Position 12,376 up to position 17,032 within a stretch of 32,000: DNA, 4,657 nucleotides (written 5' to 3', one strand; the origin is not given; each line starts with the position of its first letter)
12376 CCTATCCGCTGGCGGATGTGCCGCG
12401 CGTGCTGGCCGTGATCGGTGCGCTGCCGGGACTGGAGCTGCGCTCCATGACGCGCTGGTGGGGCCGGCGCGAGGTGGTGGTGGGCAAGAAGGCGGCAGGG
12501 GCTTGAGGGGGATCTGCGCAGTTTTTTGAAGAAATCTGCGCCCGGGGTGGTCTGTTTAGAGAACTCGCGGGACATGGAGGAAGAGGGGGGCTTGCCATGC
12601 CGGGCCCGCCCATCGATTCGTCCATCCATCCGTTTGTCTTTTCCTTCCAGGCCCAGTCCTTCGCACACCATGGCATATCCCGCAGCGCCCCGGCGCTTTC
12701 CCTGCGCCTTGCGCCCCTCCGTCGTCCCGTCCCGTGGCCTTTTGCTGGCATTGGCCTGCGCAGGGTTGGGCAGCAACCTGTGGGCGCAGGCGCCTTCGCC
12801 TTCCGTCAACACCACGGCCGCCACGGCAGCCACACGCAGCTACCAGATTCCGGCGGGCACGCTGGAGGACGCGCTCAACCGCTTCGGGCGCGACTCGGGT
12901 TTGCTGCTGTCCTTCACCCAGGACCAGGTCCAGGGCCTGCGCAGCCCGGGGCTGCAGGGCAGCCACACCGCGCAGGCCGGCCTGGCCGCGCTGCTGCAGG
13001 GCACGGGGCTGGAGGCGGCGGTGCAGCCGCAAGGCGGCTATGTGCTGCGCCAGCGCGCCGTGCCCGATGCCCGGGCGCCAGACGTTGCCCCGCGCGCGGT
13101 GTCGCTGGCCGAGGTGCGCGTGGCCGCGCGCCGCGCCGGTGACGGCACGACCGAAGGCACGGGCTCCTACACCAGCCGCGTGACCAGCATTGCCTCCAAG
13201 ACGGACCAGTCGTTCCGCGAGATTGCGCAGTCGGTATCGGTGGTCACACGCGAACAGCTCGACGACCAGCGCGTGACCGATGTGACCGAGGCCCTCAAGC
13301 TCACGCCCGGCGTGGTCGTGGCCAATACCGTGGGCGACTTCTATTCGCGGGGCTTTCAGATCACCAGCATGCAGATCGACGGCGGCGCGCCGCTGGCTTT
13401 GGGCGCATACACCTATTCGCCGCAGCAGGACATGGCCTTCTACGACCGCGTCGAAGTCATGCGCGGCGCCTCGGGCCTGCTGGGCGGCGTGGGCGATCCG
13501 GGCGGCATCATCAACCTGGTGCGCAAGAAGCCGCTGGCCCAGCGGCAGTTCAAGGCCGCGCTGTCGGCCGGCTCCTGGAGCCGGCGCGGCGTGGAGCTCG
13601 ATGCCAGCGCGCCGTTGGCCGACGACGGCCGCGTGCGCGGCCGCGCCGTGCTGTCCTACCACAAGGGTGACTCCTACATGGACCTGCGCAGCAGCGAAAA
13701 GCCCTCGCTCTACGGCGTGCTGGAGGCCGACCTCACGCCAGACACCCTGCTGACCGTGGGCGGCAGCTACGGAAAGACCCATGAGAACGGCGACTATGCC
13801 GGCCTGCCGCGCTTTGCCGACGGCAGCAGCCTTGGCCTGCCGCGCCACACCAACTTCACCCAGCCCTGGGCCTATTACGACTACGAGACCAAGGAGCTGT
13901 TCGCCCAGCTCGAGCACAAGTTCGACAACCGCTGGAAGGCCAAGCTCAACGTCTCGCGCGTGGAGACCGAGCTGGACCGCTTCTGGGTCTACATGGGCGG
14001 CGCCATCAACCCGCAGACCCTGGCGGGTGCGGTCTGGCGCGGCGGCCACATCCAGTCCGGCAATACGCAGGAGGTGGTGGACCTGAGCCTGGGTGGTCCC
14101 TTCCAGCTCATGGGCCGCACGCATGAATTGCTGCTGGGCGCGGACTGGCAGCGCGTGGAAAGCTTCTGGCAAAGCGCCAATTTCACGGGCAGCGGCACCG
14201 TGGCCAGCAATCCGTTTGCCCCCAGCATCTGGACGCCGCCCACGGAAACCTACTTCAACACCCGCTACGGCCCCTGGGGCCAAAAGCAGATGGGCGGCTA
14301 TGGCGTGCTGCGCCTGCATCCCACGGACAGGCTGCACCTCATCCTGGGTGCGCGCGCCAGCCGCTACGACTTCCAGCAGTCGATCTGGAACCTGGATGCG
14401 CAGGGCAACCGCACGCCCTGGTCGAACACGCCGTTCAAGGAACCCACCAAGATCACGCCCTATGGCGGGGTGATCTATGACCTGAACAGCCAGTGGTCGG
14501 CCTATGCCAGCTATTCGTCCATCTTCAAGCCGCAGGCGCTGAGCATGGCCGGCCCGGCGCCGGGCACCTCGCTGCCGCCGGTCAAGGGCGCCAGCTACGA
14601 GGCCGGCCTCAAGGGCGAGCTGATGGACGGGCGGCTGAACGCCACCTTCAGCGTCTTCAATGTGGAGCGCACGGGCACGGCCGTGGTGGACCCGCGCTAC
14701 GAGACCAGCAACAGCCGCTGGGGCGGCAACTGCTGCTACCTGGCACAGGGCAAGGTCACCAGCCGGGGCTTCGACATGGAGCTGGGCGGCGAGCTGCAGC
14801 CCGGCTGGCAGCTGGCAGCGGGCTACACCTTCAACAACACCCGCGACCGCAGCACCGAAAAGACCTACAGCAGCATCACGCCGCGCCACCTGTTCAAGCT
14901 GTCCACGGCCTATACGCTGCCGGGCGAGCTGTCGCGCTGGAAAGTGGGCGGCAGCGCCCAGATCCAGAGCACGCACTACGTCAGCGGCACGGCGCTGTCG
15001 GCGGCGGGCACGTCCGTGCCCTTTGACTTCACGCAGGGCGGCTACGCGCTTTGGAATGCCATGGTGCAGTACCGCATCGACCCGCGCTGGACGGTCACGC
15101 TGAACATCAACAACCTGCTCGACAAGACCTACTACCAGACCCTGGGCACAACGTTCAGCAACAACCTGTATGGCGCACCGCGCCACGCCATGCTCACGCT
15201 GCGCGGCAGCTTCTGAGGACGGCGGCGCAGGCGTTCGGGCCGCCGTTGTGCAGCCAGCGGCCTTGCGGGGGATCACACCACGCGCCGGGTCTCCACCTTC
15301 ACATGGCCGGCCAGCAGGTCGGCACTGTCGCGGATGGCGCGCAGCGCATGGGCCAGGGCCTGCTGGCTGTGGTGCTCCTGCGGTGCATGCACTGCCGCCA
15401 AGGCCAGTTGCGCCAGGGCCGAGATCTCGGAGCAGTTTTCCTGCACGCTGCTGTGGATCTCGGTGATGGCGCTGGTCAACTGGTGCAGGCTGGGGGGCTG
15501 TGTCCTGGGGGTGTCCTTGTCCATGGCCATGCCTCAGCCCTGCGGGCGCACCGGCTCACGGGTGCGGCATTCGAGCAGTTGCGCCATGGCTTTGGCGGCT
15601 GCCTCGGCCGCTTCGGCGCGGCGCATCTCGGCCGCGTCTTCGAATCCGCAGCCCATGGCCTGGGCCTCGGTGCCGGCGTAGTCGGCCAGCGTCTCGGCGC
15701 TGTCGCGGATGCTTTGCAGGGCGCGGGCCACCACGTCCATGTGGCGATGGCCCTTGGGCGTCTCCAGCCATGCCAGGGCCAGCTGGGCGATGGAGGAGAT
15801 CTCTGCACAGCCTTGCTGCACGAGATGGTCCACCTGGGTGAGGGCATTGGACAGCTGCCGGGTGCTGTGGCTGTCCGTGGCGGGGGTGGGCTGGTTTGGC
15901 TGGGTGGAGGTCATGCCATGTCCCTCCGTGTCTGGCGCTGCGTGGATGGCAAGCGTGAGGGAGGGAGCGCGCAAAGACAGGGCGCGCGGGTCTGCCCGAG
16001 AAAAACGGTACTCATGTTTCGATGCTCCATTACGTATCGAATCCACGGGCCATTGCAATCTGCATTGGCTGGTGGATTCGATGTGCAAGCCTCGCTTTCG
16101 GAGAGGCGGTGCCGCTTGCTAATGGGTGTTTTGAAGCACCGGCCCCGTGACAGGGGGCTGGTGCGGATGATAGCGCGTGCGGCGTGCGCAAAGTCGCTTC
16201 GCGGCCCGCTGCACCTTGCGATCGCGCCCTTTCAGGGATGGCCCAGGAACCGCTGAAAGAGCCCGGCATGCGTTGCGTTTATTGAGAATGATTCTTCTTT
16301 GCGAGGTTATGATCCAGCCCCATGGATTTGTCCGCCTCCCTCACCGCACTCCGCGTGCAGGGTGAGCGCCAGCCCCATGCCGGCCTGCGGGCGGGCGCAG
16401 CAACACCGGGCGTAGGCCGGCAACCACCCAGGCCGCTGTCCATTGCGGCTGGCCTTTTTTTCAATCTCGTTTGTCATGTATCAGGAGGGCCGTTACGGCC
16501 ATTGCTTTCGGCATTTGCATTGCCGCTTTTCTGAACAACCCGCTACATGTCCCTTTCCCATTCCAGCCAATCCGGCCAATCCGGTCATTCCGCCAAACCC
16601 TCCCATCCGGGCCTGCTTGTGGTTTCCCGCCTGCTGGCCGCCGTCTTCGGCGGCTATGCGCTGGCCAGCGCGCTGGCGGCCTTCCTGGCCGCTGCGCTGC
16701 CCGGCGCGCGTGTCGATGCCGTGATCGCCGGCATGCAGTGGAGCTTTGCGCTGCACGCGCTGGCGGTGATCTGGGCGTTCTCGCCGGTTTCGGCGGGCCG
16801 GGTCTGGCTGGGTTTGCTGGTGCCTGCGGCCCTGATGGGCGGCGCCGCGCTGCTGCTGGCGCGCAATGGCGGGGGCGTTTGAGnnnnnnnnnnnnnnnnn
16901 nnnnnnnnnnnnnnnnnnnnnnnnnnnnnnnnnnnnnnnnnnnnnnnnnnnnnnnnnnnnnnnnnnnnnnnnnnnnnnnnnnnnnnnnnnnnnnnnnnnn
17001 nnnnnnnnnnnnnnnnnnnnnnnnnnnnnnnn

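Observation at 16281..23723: Fur-boxed six-gene operon linking a PepSY-TM (FoxB-like) reductase trio to a MacAB-NodT pump: candidate module for periplasmic iron release and siderophore recycling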

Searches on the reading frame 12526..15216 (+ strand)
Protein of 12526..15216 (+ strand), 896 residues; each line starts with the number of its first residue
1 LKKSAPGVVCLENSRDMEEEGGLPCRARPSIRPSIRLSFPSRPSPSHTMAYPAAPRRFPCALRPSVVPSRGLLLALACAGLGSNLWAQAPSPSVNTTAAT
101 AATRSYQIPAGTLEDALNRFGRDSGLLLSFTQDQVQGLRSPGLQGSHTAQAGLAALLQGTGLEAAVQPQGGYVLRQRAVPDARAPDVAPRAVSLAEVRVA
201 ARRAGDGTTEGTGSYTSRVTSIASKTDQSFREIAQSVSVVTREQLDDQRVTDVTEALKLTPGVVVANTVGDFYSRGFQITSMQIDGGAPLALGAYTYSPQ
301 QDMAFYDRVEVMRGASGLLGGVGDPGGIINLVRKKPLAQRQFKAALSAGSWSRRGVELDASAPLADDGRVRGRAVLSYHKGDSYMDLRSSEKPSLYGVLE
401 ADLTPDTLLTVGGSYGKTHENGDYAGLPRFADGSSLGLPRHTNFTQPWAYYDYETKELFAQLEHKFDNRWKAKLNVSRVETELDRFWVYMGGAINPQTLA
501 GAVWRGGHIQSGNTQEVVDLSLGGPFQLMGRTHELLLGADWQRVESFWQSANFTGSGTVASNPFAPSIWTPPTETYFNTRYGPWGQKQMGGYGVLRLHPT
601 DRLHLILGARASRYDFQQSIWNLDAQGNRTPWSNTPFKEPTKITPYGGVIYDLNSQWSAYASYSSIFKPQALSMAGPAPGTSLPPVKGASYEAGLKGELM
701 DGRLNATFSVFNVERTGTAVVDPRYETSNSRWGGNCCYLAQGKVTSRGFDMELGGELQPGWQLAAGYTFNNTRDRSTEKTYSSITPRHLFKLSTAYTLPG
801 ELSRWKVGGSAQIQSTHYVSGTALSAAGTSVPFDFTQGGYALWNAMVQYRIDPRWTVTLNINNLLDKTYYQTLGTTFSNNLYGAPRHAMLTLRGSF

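Call 8: search_protein_families(library=pfam, proteins=[window:12526-15216:+], max_evalue=0.001)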
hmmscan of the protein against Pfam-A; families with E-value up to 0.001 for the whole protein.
window:12526-15216:+ (896 aa): 3 families
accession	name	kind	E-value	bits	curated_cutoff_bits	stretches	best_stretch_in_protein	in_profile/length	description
PF00593.30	TonB_dep_Rec_b-barrel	-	2.4e-53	183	27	1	402-864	8-436/436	TonB dependent receptor-like, beta-barrel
PF07715.20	Plug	-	3.1e-16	60.2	23.9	1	231-328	3-107/107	TonB-dependent Receptor Plug Domain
PF07660.19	STN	-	3.9e-08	33.4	28.4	1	128-176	3-51/52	Secretin and TonB N terminus short domain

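Call 54: search_solved_structures(query=window:12688-15216:+, max_evalue=1e-10)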
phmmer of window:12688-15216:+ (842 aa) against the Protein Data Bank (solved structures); distinct sequences matched with E-value up to 1e-10: 24.
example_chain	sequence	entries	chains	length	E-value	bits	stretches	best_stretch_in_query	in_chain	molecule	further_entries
1xkw_A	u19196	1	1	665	8.8e-122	411.3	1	170-842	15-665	Fe(III)-pyochelin receptor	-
5odw_A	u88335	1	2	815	3.3e-113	383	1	50-842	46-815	Ferripyoverdine receptor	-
2iah_A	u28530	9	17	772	4.3e-113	382.6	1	52-842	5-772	Ferripyoverdine receptor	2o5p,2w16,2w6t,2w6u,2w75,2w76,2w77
3efm_A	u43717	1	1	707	6.2e-110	372.1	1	140-841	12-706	Ferric alcaligin siderophore receptor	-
1xkh_A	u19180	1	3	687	3.2e-104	353.2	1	154-842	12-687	Ferripyoverdine receptor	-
6e4v_A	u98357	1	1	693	9.3e-87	295.5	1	151-837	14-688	FhuE receptor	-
8b43_A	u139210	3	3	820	3.7e-66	227.3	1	16-819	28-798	Metal-pseudopaline receptor CntO | Ferrioxamine receptor FoxA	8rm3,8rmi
6z8a_A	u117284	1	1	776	1.2e-64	222.4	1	44-819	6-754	Ferrioxamine receptor FoxA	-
6i97_A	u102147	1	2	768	7.3e-64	219.7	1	49-819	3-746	Metal-pseudopaline receptor CntO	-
6i96_A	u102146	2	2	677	3.3e-44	154.7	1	157-819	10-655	Metal-pseudopaline receptor CntO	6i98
3qlb_A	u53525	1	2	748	7.2e-30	107.3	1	139-839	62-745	Enantio-pyochelin receptor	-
8a60_A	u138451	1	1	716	1.7e-27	99.4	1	159-837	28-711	Ferrichrome outer membrane transporter/phage receptor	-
8a8c_A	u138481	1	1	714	1.8e-27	99.3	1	159-837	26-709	Ferrichrome outer membrane transporter/phage receptor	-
1by3_A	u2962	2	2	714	3.3e-27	98.5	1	159-837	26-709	PROTEIN (FERRICHROME-IRON RECEPTOR PRECURSOR (FHUA)) | FERRIC HYDROXAMATE UPTAKE PROTEIN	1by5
2fcp_A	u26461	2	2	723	5.3e-27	97.8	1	159-837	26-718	PROTEIN (FERRIC HYDROXAMATE UPTAKE RECEPTOR) | FhuA iron-ferrichrome transporter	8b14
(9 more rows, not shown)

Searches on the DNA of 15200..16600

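Call 9: search_rna_families(source=window, start=15200, end=16600, threshold=evalue, max_evalue=10)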
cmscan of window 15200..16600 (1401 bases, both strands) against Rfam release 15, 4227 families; matches with E-value up to 10: 6.
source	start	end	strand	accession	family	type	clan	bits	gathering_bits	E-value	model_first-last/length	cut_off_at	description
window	15480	15545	+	RF03930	mir-1909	Gene; miRNA;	-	18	80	1.7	1-72/72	no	mir-1909 microRNA precursor family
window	16116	16168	+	RF01811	PtaRNA1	Gene; antitoxin;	-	17.3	47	2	1-72/72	no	Plasmid transferred anti-sense RNA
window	15395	15486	+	RF03954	mir-8993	Gene; miRNA;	-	17.2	99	4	1-95/95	no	mir-8993 microRNA precursor family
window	16371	16460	+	RF02784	SorX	Gene; sRNA;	-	15.4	46.6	1.4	1-73/73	no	Singlet oxygen resistance RNA X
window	16029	16086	+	RF03965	mir-8927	Gene; miRNA;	-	15.2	160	7.2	1-145/145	no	mir-8927 microRNA precursor family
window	15342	15415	+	RF02042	HOTTIP_3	Gene; lncRNA;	-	7.7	50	4.5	129-353/353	no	HOXA transcript at the distal tip, conserved region 3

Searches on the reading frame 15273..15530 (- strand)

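Call 21: search_protein_families(library=ncbifam, proteins=[window:15273-15530:-], max_evalue=0.001)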
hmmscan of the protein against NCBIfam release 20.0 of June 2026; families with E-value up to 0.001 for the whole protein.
window:15273-15530:- (85 aa): 0 families

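Call 66: search_protein_families(library=pfam, proteins=[window:15276-15530:-], max_evalue=0.1)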
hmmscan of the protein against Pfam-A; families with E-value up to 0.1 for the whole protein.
window:15276-15530:- (85 aa): 1 family
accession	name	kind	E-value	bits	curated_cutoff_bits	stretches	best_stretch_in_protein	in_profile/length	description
PF09485.15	CRISPR_Cse2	-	0.013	16.4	24.6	1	7-77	12-73/137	CRISPR-associated protein Cse2 (CRISPR_cse2)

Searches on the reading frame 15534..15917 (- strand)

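Call 21: search_protein_families(library=ncbifam, proteins=[window:15534-15917:-], max_evalue=0.001)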
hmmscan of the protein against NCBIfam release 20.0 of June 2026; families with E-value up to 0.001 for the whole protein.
window:15534-15917:- (127 aa): 0 families

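Call 66: search_protein_families(library=pfam, proteins=[window:15537-15917:-], max_evalue=0.1)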
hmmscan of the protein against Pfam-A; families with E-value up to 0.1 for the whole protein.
window:15537-15917:- (127 aa): 1 family
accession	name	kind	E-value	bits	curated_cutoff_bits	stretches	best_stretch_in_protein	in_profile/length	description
PF01417.26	ENTH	-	0.0024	18.4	24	1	15-81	51-118/124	ENTH domain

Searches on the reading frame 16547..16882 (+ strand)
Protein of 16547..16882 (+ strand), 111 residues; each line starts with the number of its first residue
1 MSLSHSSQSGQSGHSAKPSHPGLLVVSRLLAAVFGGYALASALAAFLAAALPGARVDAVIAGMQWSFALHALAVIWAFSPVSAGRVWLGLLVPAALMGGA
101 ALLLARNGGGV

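Call 5: search_protein_families(library=pfam, proteins=[window:16547-16882:+], max_evalue=0.01)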
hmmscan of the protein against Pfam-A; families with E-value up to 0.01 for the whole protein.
window:16547-16882:+ (111 aa): 1 family
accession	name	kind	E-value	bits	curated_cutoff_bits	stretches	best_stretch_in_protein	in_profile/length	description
PF12365.13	DUF3649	-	2.2e-08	34.2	21.2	1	77-103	1-27/27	Protein of unknown function (DUF3649)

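Call 21: search_protein_families(library=ncbifam, proteins=[window:16547-16882:+], max_evalue=0.001)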
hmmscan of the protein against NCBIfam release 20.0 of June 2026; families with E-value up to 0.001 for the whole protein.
window:16547-16882:+ (111 aa): 0 families
